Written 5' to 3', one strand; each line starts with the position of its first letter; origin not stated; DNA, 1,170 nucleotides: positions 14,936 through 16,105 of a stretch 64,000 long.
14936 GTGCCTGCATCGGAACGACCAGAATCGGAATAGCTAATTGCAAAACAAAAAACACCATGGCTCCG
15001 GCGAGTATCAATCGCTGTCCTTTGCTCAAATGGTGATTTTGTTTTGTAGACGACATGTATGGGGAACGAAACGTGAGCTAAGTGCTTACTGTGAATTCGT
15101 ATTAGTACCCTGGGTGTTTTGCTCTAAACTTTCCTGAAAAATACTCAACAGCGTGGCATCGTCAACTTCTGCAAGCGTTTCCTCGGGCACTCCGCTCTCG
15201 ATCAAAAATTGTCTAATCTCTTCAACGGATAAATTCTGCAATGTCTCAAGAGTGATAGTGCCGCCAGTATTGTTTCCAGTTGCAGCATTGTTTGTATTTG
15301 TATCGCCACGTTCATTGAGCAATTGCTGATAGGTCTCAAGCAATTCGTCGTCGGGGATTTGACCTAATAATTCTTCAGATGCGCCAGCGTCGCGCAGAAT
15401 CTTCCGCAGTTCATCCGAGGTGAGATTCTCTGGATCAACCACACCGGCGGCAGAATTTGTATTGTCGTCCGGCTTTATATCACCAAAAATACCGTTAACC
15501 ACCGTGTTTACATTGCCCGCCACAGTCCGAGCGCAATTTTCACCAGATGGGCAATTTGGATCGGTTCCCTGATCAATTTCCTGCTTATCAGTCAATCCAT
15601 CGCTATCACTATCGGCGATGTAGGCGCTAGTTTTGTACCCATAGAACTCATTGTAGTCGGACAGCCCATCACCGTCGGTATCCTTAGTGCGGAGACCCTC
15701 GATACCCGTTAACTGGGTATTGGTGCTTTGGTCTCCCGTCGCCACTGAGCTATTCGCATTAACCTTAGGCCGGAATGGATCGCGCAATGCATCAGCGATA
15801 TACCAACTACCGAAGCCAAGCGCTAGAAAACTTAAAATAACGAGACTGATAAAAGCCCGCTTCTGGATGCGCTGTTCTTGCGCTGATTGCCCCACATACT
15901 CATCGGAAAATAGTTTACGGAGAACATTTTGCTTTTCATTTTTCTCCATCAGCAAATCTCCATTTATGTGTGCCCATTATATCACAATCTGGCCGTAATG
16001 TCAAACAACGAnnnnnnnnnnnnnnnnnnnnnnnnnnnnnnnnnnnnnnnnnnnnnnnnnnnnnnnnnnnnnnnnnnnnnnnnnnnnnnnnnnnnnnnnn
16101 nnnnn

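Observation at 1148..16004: Operon for a 3087-aa cysteine-rich surface giant protein, a VirB6/TrbL-like membrane protein with a long charged tail, and a Ca-binding anchor protein, all behind one consensus promoter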

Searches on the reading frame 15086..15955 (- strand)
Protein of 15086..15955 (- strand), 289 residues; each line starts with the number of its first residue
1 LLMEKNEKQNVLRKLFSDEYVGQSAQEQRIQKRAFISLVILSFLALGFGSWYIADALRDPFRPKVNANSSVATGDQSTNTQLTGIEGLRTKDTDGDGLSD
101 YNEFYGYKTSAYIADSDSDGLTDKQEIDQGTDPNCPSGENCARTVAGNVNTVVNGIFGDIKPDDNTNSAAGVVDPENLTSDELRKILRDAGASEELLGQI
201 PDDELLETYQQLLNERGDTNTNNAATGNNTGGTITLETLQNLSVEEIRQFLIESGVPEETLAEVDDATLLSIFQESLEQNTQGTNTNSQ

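Call 9: search_protein_families(library=pfam, proteins=[window:15086-15955:-], max_evalue=0.1)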
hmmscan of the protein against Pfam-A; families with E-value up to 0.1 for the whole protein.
window:15086-15955:- (289 aa): 3 families
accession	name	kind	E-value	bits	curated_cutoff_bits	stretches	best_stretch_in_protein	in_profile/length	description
PF18884.5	TSP3_bac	-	1.9e-06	28.1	25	2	115-134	1-20/22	Bacterial TSP3 repeat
PF14199.11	DUF4317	-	0.022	14.4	27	0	240-267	278-305/370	Domain of unknown function (DUF4317)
PF02037.33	SAP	-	0.05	13.7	23.9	0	175-191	2-18/37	SAP domain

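Call 11: search_protein_families(library=ncbifam, proteins=[window:15086-15955:-], max_evalue=0.1)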
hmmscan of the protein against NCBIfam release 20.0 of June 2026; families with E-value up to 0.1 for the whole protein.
window:15086-15955:- (289 aa): 5 families
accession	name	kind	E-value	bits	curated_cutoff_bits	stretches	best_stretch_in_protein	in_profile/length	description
NF047639.1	throspo3_MtsD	equivalog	4.3e-07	28.4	800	1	84-137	452-504/651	cell-cell cohesion protein MtsD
NF033765.2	gliding_CglD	equivalog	0.019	12.8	400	1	89-180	76-178/1124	adventurous gliding motility lipoprotein CglD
NF041702.1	Shig_StxA_2_acd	exception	0.03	13.6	736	1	144-262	99-214/319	Shiga toxin Stx2 subunit A, a/c/d subtype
NF041689.1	Shig_StxA_2j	exception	0.033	13.1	720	1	143-253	98-206/315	Shiga toxin Stx2j subunit A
NF012163.2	BaeS_SmeS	equivalog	0.062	12.2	500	1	29-91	160-222/457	sensor histidine kinase efflux regulator BaeS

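Call 57: search_protein_families(library=phrogs, proteins=[window:15086-15955:-], max_evalue=0.01)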
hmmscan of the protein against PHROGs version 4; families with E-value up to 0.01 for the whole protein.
window:15086-15955:- (289 aa): 0 families
